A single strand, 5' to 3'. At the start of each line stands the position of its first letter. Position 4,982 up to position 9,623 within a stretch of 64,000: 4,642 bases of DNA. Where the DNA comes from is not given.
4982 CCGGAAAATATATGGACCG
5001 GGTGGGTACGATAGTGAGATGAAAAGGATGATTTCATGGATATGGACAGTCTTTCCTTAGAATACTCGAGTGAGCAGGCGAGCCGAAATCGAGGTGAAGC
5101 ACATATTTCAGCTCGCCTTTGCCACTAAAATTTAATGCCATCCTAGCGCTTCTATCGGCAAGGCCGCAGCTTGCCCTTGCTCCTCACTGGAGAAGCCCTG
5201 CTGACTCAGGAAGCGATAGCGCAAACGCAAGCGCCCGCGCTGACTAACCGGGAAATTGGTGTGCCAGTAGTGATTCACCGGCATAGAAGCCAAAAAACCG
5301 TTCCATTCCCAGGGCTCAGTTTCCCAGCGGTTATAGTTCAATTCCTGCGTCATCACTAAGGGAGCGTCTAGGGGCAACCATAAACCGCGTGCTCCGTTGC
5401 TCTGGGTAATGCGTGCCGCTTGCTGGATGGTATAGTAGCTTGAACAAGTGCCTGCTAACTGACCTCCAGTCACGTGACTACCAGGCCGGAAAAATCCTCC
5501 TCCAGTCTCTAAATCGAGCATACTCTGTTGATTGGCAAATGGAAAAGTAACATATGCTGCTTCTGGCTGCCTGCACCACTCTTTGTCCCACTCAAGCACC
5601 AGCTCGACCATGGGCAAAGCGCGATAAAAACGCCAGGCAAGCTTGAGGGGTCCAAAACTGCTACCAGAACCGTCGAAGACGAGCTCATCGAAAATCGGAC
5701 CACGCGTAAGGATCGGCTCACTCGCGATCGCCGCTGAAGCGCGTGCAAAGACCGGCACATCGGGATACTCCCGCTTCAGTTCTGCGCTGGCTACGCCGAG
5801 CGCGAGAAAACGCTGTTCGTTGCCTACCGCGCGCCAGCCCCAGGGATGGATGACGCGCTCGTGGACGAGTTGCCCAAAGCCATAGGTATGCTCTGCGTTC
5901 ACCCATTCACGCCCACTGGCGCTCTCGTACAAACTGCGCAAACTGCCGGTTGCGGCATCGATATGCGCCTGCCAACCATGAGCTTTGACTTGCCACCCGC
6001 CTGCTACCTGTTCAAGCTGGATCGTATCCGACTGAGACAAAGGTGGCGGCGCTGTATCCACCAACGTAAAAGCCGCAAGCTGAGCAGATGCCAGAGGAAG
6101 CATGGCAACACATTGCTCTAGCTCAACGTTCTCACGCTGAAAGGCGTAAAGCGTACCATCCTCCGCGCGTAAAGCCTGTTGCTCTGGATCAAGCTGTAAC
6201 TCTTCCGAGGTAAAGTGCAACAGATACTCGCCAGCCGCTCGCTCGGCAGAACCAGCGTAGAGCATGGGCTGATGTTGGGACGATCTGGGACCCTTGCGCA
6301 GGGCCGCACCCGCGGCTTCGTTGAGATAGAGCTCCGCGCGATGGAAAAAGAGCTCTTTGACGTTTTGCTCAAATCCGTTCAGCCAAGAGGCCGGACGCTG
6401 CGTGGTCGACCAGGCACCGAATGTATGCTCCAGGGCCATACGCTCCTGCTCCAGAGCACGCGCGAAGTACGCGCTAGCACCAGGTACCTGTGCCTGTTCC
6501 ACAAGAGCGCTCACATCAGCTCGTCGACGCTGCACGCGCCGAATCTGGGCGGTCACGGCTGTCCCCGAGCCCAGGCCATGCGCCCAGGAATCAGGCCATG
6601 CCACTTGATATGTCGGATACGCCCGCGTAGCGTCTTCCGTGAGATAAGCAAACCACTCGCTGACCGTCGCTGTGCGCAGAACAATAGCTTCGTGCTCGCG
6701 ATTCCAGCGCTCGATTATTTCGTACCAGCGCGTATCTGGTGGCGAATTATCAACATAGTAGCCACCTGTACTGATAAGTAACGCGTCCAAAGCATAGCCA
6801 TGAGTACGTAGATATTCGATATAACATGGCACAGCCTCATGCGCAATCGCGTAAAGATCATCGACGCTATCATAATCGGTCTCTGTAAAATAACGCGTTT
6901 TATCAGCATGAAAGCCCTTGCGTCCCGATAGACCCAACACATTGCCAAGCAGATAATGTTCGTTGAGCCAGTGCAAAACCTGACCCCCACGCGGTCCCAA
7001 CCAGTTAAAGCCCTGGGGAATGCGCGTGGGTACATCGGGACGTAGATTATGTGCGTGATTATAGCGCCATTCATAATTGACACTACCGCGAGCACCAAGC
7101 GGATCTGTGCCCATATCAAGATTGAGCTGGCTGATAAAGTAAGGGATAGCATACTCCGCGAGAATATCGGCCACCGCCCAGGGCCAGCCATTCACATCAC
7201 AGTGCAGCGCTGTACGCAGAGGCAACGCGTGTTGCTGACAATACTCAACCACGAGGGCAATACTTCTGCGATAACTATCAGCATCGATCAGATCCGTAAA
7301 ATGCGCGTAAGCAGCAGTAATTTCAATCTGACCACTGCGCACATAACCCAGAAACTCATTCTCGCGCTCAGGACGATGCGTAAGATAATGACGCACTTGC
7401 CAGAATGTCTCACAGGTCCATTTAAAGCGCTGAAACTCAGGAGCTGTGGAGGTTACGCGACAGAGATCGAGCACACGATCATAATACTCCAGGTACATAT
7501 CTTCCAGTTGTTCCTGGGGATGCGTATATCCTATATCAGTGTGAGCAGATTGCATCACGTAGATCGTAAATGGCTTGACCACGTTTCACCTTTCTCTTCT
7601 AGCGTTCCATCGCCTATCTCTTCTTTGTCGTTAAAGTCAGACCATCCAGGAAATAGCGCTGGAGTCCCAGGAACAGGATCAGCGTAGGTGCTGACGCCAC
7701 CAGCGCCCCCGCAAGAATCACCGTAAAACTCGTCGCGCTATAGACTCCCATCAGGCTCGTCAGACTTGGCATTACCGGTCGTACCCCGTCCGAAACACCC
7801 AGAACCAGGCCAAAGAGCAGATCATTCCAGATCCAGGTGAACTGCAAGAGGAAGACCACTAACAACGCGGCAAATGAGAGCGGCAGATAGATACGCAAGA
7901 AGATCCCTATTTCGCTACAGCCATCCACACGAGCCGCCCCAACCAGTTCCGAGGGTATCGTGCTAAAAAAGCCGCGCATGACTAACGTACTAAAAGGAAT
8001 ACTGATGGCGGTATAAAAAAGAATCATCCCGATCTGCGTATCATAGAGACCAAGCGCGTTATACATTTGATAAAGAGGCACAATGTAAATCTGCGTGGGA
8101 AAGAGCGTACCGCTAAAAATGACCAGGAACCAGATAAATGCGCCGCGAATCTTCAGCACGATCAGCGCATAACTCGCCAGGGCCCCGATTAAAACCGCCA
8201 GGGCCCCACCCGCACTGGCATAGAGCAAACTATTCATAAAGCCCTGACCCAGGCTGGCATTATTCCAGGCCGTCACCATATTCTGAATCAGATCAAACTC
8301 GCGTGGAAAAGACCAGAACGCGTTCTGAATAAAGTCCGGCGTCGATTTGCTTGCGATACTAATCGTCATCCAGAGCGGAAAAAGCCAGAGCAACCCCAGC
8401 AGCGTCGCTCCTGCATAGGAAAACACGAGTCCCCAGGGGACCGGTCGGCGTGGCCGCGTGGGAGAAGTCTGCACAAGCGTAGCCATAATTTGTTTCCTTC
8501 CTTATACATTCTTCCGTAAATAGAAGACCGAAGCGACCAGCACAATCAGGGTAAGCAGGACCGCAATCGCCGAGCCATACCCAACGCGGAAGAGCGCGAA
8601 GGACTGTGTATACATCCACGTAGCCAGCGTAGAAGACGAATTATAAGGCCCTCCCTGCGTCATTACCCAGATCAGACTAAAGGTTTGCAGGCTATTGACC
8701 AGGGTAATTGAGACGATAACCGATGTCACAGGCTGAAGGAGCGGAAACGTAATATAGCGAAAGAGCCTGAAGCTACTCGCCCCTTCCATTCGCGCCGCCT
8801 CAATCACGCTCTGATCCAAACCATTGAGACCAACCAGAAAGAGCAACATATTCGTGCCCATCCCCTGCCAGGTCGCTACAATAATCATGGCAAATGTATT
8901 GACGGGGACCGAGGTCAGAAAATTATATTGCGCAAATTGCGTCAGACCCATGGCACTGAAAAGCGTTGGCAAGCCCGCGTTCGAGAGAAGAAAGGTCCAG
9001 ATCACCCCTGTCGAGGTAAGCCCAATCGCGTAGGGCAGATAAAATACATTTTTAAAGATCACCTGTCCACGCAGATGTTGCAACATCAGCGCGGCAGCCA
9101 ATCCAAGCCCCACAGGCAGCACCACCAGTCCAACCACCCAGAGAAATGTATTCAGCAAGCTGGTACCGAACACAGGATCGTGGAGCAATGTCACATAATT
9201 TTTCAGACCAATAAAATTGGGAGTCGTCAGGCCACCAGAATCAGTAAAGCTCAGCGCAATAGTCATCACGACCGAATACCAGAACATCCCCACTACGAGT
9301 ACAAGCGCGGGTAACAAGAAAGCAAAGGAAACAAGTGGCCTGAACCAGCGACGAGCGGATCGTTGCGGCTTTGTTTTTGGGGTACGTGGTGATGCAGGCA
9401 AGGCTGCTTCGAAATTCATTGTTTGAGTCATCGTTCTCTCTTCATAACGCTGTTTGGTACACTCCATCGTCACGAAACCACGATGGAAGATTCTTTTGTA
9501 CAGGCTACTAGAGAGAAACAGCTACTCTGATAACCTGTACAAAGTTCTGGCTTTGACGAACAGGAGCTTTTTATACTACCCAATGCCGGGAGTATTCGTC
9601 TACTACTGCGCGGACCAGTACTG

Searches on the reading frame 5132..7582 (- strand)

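Call 8: search_protein_families(library=pfam, proteins=[window:5132-7582:-], max_evalue=0.001)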
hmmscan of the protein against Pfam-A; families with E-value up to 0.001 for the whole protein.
window:5132-7582:- (816 aa): 1 family
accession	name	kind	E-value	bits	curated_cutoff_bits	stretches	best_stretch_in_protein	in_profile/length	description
PF01074.27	Glyco_hydro_38N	-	3.5e-15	56.6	25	1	6-325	1-269/270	Glycosyl hydrolases family 38 N-terminal domain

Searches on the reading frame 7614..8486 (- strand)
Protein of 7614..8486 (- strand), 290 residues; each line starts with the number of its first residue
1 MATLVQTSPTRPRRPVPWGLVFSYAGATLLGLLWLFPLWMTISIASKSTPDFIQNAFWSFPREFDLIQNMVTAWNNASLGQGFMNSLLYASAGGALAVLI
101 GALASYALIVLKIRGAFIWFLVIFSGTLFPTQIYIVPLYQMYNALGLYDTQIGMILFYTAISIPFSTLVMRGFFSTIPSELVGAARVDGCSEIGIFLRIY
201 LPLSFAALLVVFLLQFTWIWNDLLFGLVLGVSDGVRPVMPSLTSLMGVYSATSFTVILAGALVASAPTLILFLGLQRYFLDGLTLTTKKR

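Call 8: search_protein_families(library=pfam, proteins=[window:7614-8486:-], max_evalue=0.001)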
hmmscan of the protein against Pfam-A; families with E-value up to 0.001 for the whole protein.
window:7614-8486:- (290 aa): 1 family
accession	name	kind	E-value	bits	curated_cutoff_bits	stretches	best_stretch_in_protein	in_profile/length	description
PF00528.27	BPD_transp_1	-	2e-10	41.2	26.4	1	99-279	3-178/184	Binding-protein-dependent transport system inner membrane component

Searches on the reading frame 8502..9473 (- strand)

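Call 8: search_protein_families(library=pfam, proteins=[window:8502-9473:-], max_evalue=0.001)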
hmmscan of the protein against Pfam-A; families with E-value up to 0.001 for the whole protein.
window:8502-9473:- (323 aa): 1 family
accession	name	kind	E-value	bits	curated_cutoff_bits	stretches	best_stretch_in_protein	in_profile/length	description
PF00528.27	BPD_transp_1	-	3.4e-12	46.9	26.4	1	122-319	3-174/184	Binding-protein-dependent transport system inner membrane component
